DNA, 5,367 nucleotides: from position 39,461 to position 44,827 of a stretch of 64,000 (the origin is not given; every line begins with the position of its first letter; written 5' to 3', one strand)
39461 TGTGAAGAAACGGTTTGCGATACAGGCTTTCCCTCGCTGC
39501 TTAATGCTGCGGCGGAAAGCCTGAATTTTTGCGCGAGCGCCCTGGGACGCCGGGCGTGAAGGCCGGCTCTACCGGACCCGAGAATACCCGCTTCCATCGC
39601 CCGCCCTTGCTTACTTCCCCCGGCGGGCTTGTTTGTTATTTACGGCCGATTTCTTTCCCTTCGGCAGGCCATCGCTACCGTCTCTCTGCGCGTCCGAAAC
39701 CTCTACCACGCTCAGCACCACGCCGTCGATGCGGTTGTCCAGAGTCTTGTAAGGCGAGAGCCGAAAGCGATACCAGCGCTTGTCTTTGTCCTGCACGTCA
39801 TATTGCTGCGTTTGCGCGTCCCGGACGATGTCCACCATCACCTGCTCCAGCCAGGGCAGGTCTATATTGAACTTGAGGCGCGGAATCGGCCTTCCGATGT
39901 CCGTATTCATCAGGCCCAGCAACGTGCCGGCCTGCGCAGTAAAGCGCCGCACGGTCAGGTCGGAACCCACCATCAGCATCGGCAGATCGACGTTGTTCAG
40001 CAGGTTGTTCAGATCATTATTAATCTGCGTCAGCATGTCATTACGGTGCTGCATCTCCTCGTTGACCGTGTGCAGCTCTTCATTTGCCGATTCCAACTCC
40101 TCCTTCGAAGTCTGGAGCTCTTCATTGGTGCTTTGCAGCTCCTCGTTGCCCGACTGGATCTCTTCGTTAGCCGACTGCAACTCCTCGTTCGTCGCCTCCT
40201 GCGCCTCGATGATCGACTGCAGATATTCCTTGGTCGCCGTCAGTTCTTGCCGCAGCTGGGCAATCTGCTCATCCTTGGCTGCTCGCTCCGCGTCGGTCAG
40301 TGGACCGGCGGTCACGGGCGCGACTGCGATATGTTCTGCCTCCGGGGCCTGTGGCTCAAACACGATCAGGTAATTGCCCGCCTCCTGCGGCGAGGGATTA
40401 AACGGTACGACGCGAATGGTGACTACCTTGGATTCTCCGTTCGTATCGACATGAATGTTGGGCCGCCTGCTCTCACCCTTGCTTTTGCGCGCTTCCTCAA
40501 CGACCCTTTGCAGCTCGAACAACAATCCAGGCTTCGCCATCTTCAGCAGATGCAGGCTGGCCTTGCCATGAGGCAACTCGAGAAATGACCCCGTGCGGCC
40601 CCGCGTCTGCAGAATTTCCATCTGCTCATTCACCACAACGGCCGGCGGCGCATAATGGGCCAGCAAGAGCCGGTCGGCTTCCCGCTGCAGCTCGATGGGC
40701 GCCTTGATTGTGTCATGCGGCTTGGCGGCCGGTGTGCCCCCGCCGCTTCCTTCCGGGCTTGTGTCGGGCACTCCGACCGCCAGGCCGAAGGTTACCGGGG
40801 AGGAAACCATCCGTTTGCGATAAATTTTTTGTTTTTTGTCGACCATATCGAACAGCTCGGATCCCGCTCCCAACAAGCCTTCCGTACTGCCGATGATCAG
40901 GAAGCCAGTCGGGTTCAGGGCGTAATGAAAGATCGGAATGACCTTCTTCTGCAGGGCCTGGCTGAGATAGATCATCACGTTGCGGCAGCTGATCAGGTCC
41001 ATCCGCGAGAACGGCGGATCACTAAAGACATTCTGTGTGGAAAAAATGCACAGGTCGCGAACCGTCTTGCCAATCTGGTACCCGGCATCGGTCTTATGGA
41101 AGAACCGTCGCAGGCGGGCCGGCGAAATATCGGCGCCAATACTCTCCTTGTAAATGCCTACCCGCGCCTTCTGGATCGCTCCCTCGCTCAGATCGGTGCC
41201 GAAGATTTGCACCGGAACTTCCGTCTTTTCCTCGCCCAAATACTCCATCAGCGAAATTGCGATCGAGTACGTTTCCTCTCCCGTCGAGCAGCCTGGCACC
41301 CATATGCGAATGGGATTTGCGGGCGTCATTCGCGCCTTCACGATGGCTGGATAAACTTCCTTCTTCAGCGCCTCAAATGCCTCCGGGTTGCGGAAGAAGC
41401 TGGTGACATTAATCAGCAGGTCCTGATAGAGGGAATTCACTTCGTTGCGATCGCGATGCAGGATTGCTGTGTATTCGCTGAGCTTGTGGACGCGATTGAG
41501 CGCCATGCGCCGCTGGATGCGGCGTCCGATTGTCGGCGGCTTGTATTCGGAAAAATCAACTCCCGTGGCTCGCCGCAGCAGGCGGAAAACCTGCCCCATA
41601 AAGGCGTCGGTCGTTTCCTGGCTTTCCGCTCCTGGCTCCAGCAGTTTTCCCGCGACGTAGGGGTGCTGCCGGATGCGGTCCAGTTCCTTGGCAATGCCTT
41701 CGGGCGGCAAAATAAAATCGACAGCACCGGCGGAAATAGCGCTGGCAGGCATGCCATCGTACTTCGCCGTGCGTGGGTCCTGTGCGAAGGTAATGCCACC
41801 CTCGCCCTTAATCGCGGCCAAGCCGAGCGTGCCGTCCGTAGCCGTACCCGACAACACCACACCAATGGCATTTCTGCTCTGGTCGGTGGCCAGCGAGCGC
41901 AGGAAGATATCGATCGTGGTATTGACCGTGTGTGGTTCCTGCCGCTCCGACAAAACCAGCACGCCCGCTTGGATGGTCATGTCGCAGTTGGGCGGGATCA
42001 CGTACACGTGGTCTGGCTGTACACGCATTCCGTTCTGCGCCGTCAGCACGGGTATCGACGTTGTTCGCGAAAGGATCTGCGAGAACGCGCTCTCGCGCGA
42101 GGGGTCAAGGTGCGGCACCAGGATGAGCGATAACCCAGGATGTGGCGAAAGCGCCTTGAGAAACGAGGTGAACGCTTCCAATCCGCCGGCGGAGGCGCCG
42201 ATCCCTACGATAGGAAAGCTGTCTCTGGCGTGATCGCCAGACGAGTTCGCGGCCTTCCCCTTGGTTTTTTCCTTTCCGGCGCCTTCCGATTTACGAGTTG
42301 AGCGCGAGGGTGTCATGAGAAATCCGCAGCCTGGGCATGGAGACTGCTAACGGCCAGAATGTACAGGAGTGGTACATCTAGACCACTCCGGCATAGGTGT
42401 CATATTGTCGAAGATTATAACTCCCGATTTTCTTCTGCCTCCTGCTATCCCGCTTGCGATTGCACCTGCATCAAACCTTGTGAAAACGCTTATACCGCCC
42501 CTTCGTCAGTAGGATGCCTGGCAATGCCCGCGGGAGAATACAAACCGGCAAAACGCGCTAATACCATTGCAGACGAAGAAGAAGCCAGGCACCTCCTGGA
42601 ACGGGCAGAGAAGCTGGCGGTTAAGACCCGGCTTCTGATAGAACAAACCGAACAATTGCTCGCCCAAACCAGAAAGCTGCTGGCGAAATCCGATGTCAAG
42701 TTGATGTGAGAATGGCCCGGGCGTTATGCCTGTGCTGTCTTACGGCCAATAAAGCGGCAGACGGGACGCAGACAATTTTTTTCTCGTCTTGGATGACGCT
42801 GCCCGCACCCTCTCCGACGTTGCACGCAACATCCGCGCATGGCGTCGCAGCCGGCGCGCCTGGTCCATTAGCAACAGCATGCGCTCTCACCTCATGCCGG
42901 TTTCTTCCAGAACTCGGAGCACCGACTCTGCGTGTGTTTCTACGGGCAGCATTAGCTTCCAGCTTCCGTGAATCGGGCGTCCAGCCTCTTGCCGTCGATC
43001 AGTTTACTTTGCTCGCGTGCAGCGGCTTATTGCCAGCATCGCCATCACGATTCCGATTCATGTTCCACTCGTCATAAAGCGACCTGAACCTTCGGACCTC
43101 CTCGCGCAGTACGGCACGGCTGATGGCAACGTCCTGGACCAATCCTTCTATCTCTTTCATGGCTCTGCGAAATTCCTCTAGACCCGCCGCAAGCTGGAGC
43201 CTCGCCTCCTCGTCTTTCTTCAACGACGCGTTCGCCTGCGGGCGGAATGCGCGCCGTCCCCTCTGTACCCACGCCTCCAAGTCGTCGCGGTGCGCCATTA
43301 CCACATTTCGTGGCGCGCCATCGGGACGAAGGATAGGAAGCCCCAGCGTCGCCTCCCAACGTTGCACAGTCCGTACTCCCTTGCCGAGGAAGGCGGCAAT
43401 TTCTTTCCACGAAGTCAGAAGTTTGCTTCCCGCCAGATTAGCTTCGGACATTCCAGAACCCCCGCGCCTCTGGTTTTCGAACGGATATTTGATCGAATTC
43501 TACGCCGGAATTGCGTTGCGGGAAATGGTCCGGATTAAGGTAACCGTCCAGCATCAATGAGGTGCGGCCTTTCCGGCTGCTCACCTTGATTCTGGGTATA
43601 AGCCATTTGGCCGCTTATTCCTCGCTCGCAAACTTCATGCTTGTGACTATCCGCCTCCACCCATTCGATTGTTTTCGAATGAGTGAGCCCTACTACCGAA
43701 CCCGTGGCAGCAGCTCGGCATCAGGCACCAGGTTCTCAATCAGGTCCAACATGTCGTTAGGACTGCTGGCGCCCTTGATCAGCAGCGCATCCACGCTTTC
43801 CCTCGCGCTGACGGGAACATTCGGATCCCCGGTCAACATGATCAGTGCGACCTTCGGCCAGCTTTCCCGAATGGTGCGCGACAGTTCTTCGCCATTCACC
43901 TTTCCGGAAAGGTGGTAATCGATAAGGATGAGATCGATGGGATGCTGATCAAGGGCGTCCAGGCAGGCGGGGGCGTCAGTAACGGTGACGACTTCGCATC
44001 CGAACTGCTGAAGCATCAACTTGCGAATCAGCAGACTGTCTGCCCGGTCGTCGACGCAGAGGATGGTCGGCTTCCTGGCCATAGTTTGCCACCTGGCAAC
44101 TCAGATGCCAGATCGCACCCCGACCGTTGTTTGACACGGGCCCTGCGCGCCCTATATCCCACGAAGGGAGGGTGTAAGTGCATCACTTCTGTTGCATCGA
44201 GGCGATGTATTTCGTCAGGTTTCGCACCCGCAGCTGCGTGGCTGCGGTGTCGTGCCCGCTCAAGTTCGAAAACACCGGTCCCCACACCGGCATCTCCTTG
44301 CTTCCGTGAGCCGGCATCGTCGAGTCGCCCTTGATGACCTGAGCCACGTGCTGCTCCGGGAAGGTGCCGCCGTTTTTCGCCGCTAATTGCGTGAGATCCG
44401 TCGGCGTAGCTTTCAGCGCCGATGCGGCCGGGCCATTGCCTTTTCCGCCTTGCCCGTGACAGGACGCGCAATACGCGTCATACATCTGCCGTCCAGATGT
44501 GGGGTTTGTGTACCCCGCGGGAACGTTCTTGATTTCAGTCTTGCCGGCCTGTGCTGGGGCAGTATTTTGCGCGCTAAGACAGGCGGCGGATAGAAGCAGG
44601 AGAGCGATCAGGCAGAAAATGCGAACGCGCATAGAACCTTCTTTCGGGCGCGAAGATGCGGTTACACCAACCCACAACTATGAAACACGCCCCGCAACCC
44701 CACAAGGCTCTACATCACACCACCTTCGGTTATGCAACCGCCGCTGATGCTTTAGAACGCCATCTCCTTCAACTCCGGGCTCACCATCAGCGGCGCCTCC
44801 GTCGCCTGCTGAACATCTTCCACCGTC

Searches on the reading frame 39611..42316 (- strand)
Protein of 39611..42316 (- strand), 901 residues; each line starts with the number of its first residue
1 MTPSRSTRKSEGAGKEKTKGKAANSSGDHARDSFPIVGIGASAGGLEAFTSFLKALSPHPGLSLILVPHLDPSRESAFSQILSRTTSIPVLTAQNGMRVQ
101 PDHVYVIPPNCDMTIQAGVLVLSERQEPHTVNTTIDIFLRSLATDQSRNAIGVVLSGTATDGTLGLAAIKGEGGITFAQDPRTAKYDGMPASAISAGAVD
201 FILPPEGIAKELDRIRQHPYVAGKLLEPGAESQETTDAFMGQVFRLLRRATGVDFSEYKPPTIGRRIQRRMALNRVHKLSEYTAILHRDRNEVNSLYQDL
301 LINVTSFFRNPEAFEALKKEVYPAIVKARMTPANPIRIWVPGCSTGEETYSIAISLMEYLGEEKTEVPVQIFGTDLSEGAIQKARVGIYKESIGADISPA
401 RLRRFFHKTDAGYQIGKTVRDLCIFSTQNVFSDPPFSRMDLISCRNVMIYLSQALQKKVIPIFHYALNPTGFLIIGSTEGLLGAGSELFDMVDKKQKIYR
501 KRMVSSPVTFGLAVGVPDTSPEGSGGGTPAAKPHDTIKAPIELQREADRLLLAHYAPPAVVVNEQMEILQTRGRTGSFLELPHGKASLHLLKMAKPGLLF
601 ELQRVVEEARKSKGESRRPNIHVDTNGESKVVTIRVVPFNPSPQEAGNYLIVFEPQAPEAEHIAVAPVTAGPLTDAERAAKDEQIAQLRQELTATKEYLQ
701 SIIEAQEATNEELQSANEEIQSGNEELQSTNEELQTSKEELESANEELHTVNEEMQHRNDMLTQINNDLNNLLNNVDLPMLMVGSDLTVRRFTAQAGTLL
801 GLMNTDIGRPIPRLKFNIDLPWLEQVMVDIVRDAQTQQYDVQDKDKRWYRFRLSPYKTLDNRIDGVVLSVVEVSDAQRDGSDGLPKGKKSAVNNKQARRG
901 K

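Call 9: search_protein_families(library=pfam, proteins=[window:39611-42316:-])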
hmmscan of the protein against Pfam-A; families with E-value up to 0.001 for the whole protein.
window:39611-42316:- (901 aa): 4 families
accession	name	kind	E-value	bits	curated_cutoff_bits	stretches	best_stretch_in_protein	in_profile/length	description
PF01339.22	CheB_methylest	-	6.5e-55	186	24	1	37-212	1-174/174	CheB methylesterase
PF01739.24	CheR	-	4.1e-50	170.4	27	1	303-495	1-192/195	CheR methyltransferase, SAM binding domain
PF13596.12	PAS_10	-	6.6e-21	75.4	22.1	1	769-873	1-105/106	PAS domain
PF03705.20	CheR_N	-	1e-11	44.8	27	1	242-289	5-52/53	CheR methyltransferase, all-alpha domain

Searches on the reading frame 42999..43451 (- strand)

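Call 40: search_protein_families(library=pfam, proteins=[window:42999-43451:-], max_evalue=0.01)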
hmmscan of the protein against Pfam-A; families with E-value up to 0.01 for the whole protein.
window:42999-43451:- (150 aa): 2 families
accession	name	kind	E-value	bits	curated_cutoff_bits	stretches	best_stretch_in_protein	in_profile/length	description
PF12728.13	HTH_17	-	0.0012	19.5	27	1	16-65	5-50/51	Helix-turn-helix domain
PF13384.12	HTH_23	-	0.0026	18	24.6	1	14-32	19-37/50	Homeodomain-like domain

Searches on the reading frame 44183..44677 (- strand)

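Call 8: search_protein_families(library=pfam, proteins=[window:44183-44677:-])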
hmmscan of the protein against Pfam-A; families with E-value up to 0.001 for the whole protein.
window:44183-44677:- (164 aa): 2 families
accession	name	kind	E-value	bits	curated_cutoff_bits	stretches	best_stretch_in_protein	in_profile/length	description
PF13442.11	Cytochrome_CBB3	-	1.6e-08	35.2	27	1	58-129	2-56/68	Cytochrome C oxidase, cbb3-type, subunit III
PF00034.26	Cytochrom_C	-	5.3e-07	31.3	21.3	1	61-146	3-81/90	Cytochrome c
